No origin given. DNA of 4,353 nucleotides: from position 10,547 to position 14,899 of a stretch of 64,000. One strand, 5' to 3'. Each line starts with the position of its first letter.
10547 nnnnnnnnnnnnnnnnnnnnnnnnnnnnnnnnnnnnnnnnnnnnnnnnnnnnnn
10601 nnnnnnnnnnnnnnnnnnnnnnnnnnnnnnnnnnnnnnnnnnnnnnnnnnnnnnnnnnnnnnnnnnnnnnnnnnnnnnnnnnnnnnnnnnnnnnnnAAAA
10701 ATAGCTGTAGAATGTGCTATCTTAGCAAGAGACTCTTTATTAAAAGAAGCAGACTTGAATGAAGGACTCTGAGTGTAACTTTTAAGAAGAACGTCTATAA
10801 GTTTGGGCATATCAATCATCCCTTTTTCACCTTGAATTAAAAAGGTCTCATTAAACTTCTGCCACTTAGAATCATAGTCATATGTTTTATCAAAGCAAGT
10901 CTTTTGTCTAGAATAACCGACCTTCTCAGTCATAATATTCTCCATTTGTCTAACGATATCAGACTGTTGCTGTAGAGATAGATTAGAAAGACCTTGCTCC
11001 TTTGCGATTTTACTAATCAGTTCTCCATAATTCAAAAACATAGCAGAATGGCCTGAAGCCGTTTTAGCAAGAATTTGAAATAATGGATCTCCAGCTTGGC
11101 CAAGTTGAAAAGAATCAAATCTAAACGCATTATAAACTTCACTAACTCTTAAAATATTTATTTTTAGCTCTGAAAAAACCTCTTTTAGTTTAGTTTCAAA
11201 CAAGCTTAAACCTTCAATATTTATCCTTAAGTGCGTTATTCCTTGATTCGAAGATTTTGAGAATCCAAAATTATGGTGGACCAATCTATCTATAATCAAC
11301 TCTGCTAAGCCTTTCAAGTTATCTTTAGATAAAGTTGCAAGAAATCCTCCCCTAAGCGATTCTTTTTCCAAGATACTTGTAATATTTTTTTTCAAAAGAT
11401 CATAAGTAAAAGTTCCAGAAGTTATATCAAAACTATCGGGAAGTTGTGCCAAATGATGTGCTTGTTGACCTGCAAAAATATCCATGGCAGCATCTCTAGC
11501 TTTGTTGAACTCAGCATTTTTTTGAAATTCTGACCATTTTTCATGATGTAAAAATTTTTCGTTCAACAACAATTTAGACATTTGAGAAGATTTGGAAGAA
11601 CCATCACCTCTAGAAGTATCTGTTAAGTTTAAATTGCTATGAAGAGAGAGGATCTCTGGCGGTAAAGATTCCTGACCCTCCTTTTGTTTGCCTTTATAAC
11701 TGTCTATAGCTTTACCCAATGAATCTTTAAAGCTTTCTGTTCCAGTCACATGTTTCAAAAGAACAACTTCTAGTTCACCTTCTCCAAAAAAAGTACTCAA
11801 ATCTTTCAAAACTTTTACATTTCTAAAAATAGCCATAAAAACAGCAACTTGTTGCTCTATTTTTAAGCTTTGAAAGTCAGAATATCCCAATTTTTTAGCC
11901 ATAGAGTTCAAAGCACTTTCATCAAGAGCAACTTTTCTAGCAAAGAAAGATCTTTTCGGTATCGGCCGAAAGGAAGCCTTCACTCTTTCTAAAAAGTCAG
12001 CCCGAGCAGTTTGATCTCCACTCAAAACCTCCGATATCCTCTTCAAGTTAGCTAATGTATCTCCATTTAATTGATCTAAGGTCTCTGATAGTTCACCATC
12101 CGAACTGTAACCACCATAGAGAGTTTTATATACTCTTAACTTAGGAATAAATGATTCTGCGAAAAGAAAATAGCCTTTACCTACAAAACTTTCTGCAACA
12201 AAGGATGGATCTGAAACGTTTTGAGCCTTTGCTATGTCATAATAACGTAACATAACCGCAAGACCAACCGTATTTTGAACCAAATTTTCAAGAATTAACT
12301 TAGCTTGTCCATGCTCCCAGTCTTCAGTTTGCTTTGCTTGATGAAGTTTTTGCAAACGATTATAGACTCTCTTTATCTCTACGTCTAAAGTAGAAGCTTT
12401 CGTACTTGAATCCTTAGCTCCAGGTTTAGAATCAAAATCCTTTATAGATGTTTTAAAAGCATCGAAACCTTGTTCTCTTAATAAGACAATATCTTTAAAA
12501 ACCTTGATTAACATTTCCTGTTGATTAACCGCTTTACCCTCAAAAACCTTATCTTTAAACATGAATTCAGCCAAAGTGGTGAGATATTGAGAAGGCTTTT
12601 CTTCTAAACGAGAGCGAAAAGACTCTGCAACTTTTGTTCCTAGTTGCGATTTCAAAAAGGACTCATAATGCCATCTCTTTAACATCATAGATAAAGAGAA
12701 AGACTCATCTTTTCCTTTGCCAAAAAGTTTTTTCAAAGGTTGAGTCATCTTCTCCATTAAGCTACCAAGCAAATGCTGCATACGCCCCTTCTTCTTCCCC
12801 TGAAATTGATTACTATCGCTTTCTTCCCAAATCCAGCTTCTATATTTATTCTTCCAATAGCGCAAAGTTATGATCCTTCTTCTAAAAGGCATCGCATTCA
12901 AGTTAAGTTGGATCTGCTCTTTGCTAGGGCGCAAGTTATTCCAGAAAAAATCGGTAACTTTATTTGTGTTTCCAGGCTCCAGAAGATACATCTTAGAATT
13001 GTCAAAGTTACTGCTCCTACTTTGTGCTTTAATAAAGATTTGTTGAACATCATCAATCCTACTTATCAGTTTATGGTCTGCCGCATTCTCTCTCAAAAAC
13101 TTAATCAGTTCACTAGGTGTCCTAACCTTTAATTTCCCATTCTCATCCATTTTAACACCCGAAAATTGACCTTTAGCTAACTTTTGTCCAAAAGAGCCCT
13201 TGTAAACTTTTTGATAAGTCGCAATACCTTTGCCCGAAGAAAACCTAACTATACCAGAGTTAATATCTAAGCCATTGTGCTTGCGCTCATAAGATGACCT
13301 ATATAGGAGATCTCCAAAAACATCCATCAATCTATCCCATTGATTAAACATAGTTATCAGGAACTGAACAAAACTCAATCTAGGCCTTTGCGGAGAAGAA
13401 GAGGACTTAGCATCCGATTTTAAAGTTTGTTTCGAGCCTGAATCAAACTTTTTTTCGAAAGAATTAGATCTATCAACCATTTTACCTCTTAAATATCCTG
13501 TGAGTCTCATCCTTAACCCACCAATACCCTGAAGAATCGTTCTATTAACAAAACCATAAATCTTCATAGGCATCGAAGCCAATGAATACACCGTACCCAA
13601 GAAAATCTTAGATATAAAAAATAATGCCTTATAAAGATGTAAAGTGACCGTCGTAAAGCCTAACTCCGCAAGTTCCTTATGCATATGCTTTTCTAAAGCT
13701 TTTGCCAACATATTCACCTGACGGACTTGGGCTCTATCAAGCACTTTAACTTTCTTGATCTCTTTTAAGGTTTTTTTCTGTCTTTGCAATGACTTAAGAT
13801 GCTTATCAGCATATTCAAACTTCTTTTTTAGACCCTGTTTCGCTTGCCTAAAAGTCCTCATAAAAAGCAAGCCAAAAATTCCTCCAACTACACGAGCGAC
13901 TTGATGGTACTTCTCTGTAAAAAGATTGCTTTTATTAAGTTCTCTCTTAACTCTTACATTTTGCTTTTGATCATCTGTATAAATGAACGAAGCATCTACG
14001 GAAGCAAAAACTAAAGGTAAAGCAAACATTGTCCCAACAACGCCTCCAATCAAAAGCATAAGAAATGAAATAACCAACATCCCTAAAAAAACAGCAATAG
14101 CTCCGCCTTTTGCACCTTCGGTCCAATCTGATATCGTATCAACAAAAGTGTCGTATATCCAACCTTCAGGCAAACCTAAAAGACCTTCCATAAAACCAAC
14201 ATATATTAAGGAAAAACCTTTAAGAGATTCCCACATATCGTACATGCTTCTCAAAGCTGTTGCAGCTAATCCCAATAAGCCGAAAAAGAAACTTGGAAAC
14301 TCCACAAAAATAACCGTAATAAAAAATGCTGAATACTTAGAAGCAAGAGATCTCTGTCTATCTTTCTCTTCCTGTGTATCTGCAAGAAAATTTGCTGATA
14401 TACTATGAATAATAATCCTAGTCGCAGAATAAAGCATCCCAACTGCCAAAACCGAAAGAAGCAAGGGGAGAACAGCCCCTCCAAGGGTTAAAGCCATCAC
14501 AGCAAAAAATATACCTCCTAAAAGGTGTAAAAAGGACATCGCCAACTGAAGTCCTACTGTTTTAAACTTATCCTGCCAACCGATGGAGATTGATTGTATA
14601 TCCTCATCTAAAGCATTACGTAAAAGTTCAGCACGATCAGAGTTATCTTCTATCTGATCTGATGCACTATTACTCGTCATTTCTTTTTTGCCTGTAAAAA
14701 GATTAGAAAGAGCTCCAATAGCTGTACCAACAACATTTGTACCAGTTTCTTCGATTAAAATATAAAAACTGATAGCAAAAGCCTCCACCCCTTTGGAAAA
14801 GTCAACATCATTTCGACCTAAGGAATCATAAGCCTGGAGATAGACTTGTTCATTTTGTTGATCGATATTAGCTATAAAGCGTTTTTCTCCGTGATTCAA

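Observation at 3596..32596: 29-kb single ORF encoding a 9666-aa YD-repeat giant protein with a composite architecture I cannot place in a known family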

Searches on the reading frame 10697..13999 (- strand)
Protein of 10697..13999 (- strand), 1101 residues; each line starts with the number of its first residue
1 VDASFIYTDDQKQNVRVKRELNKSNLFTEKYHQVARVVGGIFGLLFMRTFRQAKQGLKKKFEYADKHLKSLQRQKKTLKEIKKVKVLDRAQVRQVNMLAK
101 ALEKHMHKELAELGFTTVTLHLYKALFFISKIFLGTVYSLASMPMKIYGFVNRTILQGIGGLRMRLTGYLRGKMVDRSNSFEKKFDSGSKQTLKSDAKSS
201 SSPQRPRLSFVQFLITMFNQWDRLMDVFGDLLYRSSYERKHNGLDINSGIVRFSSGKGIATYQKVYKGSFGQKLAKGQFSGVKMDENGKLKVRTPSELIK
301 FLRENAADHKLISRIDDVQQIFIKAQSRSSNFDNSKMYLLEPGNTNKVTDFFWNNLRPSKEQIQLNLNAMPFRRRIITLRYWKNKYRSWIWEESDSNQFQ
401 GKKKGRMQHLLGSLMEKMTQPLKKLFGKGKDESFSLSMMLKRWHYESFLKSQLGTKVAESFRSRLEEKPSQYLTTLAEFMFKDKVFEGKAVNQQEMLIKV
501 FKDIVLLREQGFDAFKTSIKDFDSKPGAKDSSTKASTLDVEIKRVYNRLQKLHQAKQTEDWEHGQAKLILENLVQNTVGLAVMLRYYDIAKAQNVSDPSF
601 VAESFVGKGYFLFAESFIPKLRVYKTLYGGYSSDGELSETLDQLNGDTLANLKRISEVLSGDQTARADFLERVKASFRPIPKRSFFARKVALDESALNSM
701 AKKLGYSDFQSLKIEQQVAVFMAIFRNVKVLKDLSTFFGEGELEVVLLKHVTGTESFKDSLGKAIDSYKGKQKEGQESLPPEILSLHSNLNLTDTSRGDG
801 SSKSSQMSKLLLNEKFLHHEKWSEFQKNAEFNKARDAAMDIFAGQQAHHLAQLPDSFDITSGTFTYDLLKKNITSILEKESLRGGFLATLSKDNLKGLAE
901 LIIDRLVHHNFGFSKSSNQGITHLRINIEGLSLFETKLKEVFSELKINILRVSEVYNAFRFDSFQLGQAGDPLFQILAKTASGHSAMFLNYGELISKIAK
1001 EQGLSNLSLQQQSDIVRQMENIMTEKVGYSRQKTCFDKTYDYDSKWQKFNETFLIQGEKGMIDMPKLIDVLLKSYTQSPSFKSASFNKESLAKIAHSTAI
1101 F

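Call 32: search_protein_families(library=pfam, proteins=[window:10697-13999:-], max_evalue=10)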
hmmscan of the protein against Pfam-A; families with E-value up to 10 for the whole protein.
window:10697-13999:- (1101 aa): 5 families
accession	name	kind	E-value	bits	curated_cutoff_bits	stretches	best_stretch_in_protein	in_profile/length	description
PF01418.23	HTH_6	-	0.034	14.6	28.3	1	687-715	41-69/77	Helix-turn-helix domain, rpiR family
PF19088.6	TUTase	-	0.093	12.9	25.8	1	992-1027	23-58/138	TUTase nucleotidyltransferase domain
PF02734.22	Dak2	-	0.24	11.7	27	1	19-107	26-115/174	DAK2 domain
PF01920.25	Prefoldin_2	-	0.56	10.6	27.6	1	19-80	29-90/106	Prefoldin subunit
PF17002.10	DUF5089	-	1.7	8.8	36.1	1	50-104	18-72/193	Domain of unknown function (DUF5089)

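Call 79: search_protein_families(library=ncbifam, proteins=[window:10697-13999:-], max_evalue=10)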
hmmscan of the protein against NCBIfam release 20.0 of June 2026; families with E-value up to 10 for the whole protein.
window:10697-13999:- (1101 aa): 1 family
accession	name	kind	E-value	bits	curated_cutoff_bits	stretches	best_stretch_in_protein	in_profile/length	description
NF033777.1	M_group_A_cterm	equivalog_domain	0.26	10.8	400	1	50-113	70-134/218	M protein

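Call 105: search_protein_families(library=padloc, proteins=[window:10697-13999:-], max_evalue=1)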
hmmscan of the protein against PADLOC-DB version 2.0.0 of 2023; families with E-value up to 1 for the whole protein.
window:10697-13999:- (1101 aa): 0 families

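Call 106: search_protein_families(library=phrogs, proteins=[window:10697-13999:-], max_evalue=1)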
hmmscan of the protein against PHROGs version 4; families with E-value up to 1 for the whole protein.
window:10697-13999:- (1101 aa): 2 families
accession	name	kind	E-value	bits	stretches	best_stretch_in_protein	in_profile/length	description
phrog_28377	-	unknown function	0.067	14.9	0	273-305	71-103/105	-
phrog_15110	-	unknown function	0.21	13.4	0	259-292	54-87/91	-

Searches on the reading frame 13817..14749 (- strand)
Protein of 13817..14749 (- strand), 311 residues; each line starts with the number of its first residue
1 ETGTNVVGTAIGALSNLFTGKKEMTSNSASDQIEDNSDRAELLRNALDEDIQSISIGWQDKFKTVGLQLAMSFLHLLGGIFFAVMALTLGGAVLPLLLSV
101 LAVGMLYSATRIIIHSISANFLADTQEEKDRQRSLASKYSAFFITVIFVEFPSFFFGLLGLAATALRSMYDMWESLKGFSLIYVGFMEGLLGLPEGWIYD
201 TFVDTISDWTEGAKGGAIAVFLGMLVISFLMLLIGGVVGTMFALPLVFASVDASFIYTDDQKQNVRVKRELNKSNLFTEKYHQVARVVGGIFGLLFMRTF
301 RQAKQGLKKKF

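Call 32: search_protein_families(library=pfam, proteins=[window:13817-14749:-], max_evalue=10)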
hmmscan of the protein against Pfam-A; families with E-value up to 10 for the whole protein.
window:13817-14749:- (311 aa): 2 families
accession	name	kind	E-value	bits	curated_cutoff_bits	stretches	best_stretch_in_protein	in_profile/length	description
PF03600.22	CitMHS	-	0.0081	15.7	31.9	1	92-252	162-319/336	Citrate transporter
PF15982.10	TMEM135_C_rich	-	0.71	10.9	27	1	73-141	53-122/134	N-terminal cysteine-rich region of Transmembrane protein 135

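Call 79: search_protein_families(library=ncbifam, proteins=[window:13817-14749:-], max_evalue=10)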
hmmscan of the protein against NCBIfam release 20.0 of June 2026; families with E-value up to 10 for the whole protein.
window:13817-14749:- (311 aa): 0 families
